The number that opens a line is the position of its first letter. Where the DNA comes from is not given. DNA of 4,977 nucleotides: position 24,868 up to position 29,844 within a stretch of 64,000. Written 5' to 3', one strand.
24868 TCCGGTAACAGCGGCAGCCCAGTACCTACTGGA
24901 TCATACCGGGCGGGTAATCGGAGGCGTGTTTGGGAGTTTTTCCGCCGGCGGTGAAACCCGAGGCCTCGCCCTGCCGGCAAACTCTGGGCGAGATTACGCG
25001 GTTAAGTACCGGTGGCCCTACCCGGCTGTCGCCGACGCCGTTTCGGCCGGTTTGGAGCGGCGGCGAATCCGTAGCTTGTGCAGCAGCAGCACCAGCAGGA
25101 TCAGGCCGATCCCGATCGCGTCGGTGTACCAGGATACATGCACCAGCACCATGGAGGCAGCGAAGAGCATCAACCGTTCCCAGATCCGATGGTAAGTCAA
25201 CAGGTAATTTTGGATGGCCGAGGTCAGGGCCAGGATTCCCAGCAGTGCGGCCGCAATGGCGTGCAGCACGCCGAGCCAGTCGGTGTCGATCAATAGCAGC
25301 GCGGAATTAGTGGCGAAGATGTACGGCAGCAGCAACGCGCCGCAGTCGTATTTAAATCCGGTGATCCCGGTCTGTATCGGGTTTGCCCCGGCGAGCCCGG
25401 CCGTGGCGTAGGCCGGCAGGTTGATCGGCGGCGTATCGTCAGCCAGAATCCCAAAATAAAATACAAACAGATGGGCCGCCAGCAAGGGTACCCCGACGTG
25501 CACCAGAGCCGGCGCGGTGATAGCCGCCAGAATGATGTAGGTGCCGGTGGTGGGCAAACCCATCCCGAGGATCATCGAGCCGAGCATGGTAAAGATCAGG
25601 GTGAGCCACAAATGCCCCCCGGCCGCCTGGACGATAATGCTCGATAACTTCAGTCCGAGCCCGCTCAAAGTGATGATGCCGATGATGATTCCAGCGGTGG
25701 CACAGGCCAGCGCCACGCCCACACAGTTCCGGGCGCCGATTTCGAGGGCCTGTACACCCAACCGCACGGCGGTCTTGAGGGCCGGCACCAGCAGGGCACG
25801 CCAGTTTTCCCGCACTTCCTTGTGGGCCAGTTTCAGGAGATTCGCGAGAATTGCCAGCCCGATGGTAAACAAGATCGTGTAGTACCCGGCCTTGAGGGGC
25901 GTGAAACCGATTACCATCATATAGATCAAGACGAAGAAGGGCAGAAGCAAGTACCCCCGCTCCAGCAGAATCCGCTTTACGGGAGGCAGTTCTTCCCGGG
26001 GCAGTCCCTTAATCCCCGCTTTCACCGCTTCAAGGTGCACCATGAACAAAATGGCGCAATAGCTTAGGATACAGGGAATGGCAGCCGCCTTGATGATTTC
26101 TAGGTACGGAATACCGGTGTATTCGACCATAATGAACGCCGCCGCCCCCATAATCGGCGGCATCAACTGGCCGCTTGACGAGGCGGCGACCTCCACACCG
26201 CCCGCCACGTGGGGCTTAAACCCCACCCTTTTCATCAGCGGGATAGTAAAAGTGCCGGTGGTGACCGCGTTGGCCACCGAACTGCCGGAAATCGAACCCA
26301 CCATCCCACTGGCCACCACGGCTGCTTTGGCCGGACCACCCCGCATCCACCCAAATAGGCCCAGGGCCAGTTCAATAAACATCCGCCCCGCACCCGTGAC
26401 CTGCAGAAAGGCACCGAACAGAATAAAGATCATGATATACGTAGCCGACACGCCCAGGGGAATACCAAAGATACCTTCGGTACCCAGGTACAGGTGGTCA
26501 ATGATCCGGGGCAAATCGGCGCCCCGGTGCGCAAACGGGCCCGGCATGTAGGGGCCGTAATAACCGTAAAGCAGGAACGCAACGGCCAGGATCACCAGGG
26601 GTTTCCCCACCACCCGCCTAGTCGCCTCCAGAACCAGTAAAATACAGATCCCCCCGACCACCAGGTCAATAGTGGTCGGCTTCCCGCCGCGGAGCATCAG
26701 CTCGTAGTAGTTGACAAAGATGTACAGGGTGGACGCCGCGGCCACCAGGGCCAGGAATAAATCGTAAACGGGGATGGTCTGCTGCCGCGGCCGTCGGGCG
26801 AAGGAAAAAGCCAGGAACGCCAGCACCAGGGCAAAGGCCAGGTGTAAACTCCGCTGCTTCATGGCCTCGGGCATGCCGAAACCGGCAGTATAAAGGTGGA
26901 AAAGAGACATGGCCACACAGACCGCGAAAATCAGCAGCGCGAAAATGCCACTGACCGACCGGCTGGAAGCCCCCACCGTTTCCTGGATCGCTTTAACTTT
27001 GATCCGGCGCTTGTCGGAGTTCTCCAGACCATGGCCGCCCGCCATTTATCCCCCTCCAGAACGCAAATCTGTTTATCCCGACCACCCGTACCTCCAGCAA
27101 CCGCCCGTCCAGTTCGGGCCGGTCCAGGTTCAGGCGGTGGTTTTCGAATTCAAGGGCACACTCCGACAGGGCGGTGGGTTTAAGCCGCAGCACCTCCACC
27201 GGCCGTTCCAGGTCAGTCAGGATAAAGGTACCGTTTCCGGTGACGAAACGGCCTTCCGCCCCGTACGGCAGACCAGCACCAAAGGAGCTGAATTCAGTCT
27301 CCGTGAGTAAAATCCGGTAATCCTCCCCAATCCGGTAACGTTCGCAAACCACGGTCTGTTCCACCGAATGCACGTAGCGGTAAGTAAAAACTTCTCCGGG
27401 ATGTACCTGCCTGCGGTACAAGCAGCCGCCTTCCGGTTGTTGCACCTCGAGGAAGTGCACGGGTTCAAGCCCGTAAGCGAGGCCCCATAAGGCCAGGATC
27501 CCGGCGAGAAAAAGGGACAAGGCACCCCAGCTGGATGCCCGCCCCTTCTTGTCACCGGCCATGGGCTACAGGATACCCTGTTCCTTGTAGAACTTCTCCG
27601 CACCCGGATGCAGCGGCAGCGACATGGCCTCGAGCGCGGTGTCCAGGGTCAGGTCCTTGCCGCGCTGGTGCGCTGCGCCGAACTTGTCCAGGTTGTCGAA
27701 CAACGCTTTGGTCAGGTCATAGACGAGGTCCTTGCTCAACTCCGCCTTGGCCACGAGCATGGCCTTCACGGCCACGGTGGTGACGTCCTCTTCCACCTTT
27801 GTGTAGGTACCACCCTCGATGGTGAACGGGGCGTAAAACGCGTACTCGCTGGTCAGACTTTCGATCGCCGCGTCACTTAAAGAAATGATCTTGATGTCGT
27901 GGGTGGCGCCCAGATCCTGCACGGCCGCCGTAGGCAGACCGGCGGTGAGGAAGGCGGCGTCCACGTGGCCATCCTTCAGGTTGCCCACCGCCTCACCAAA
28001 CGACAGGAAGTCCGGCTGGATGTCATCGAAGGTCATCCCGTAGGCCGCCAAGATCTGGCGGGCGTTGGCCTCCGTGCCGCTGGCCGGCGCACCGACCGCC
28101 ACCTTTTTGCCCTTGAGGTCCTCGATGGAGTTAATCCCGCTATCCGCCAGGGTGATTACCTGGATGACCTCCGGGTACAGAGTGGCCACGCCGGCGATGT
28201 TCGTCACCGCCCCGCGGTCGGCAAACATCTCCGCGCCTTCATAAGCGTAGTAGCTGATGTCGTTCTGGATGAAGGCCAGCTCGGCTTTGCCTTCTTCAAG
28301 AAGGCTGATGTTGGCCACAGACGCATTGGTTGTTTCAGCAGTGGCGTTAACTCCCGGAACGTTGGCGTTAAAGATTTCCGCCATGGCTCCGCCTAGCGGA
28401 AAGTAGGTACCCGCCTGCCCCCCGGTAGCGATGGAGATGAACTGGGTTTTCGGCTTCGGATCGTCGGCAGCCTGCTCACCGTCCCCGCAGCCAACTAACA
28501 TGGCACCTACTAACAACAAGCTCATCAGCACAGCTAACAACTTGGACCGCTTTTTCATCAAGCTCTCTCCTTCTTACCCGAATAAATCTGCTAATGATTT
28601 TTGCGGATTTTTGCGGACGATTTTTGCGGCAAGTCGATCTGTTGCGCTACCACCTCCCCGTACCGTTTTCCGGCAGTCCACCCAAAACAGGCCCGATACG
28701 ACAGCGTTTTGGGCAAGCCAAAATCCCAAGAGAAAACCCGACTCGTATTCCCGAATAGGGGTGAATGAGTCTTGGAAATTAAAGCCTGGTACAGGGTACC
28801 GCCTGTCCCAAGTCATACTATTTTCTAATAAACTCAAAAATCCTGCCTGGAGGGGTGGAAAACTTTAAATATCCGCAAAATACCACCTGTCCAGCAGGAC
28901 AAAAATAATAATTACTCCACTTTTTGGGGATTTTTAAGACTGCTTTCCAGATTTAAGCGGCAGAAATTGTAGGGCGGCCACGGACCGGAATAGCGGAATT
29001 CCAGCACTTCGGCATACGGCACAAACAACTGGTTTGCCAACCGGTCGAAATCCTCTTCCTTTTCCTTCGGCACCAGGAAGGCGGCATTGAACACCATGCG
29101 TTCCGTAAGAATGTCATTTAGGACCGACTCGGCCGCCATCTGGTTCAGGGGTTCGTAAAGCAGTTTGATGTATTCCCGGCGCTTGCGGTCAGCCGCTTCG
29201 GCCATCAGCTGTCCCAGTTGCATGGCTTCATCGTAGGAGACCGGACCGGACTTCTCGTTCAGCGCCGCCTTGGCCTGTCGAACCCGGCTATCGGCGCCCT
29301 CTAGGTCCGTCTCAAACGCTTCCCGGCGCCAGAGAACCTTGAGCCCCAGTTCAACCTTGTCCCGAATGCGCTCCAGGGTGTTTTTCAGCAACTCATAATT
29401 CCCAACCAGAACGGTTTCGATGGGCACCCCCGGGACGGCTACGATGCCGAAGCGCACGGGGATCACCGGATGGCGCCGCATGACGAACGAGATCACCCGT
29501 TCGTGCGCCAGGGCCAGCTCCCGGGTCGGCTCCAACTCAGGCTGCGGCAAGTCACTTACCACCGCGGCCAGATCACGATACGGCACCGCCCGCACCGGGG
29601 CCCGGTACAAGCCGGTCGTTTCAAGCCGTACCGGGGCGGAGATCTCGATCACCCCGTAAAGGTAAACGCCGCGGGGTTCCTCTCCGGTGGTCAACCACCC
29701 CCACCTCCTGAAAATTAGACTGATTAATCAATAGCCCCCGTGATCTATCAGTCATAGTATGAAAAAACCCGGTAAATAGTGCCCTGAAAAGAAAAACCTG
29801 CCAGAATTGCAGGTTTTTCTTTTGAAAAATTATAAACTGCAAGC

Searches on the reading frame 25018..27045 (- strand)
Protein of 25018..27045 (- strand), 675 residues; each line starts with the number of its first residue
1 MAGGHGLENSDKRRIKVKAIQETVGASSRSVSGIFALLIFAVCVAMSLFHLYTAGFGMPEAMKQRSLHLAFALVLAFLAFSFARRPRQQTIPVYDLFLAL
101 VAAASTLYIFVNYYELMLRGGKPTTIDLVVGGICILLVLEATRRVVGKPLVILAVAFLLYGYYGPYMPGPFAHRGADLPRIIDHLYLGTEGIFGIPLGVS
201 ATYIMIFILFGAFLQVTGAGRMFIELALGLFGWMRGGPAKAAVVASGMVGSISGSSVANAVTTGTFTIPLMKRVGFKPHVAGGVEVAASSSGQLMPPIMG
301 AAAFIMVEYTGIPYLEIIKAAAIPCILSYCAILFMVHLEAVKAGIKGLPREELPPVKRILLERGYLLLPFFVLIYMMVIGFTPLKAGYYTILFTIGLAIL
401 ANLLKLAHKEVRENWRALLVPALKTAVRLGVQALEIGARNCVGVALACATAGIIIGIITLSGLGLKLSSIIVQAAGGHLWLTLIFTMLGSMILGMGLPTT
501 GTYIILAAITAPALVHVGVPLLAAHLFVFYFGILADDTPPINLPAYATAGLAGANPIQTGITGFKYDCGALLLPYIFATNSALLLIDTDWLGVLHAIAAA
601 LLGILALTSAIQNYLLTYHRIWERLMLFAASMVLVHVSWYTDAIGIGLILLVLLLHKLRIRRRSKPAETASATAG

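Call 56: search_protein_families(library=ncbifam, proteins=[window:25018-27045:-], max_evalue=0.00001)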
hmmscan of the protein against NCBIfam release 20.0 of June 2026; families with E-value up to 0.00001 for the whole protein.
window:25018-27045:- (675 aa): 2 families
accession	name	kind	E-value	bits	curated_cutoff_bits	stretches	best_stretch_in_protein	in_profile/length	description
TIGR02123.1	TRAP_fused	subfamily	3.2e-217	723.1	320.65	1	36-662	2-614/615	TRAP transporter fused permease subunit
TIGR00786.1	dctM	subfamily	1.2e-19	70.4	268.45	1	205-554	44-371/405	TRAP transporter large permease subunit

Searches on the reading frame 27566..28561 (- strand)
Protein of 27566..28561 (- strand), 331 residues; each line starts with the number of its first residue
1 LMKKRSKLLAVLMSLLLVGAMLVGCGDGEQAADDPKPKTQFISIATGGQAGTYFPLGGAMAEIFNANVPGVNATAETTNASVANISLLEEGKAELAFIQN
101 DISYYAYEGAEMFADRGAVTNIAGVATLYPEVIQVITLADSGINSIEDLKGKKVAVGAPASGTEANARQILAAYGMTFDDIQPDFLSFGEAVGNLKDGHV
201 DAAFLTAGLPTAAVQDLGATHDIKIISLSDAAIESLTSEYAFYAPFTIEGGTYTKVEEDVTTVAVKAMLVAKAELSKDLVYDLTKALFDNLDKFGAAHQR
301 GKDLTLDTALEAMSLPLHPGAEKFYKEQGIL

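Call 56: search_protein_families(library=ncbifam, proteins=[window:27566-28561:-], max_evalue=0.00001)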
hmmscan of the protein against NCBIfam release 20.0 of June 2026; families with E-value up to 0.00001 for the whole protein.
window:27566-28561:- (331 aa): 4 families
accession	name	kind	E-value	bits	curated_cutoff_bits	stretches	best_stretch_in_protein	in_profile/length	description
TIGR02122.1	TRAP_TAXI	subfamily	1.3e-114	382.4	84.35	1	7-329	4-320/320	TAXI family TRAP transporter solute-binding subunit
TIGR01728.1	SsuA_fam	subfamily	4.3e-13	49.1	163.5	1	112-219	64-170/290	aliphatic sulfonate ABC transporter substrate-binding protein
TIGR01098.1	3A0109s03R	subfamily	2.4e-10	40.3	112.05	1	4-231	3-226/253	phosphate/phosphite/phosphonate ABC transporter substrate-binding protein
NF008588.0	PRK11553.1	subfamily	9.2e-09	34.7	299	1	127-213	105-190/319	aliphatic sulfonate ABC transporter substrate-binding protein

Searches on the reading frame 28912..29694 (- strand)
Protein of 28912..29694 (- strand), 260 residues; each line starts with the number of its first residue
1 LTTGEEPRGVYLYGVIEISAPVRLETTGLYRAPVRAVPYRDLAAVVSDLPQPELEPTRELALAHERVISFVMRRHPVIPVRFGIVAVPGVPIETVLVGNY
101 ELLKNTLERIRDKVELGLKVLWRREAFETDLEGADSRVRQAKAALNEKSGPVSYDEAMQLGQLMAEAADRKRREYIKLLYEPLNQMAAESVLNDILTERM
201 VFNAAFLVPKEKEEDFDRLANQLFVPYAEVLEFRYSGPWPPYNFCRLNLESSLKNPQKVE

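Call 56: search_protein_families(library=ncbifam, proteins=[window:28912-29694:-], max_evalue=0.00001)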
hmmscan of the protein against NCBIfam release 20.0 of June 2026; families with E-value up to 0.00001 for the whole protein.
window:28912-29694:- (260 aa): 2 families
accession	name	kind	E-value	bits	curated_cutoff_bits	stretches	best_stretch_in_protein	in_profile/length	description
NF052351.1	GasVProtGvpFCyan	equivalog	8e-30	104.3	350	1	24-247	3-227/227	gas vesicle protein GvpF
NF045778.1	gas_vesic_GvpL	equivalog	1.4e-16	61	200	1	9-245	2-256/260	gas vesicle protein GvpL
